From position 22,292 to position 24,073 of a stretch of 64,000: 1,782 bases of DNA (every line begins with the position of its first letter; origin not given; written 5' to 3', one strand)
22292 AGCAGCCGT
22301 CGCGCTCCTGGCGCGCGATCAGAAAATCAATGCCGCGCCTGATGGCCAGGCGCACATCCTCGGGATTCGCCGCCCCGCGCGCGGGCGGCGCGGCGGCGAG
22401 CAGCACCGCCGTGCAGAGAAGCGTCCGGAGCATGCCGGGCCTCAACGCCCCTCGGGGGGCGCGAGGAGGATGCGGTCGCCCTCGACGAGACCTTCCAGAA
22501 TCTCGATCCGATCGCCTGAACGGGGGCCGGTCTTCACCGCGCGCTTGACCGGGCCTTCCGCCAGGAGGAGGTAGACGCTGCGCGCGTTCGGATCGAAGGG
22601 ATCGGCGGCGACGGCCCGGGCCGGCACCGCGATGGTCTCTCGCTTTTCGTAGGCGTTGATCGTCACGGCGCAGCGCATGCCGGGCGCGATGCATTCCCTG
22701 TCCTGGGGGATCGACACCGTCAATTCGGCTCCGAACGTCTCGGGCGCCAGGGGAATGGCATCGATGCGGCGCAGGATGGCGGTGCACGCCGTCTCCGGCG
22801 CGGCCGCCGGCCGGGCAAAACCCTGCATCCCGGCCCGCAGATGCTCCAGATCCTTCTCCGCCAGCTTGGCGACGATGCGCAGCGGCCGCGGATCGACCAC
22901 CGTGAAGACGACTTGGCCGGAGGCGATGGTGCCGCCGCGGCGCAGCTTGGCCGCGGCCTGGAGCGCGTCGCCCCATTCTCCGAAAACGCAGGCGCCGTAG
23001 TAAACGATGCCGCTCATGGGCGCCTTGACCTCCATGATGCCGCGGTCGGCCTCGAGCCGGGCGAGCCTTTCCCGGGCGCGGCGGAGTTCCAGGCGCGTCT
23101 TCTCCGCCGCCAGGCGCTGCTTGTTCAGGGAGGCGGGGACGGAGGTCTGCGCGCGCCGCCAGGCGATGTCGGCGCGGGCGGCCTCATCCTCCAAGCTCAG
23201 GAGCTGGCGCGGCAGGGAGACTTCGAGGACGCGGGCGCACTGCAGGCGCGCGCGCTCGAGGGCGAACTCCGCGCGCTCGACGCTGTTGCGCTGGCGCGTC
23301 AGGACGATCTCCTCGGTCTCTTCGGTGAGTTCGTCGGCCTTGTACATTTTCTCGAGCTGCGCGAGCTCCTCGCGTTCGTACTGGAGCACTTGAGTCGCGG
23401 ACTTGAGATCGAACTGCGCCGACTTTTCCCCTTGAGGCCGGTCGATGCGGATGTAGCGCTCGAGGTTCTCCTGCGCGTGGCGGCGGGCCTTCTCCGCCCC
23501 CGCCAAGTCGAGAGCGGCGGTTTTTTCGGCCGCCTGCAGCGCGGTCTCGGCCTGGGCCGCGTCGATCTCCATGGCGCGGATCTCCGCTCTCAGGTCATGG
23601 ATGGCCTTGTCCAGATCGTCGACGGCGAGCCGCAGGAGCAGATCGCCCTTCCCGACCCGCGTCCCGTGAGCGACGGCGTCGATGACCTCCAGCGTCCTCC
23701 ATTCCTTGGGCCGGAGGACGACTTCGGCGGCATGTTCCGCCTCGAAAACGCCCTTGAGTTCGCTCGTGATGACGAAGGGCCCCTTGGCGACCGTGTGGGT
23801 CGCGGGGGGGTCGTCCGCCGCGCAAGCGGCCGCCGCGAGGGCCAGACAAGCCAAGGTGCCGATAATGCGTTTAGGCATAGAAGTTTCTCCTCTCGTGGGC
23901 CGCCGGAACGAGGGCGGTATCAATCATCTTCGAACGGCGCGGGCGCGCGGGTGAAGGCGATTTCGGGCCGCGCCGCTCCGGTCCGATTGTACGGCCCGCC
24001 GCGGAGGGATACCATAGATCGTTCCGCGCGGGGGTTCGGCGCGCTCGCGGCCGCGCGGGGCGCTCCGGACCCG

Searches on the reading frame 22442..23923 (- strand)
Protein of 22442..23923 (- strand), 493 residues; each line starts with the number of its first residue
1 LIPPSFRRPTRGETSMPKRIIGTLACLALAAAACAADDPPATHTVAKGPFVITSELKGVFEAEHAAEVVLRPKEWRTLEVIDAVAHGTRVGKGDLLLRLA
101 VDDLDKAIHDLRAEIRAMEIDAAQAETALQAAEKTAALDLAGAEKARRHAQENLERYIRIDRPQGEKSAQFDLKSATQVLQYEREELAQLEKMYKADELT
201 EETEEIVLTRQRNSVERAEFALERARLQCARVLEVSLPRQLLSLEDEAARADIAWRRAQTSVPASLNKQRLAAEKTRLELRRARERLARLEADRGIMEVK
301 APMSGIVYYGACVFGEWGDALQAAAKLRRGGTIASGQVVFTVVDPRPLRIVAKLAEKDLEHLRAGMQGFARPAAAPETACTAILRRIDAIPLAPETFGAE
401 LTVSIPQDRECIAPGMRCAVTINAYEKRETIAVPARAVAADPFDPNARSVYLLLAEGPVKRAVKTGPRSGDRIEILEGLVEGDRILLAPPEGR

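Call 23: search_protein_families(library=pfam, proteins=[window:22442-23923:-], max_evalue=0.00001)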
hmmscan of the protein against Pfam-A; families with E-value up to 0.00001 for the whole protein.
window:22442-23923:- (493 aa): 2 families
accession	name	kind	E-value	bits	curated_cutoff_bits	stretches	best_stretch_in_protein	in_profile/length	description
PF16576.10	HlyD_D23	-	3e-07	30.4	30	0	269-389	77-186/214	Barrel-sandwich domain of CusB or HlyD membrane-fusion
PF13437.12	HlyD_3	-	1.4e-06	29.4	22.2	0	326-408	14-96/106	HlyD family secretion protein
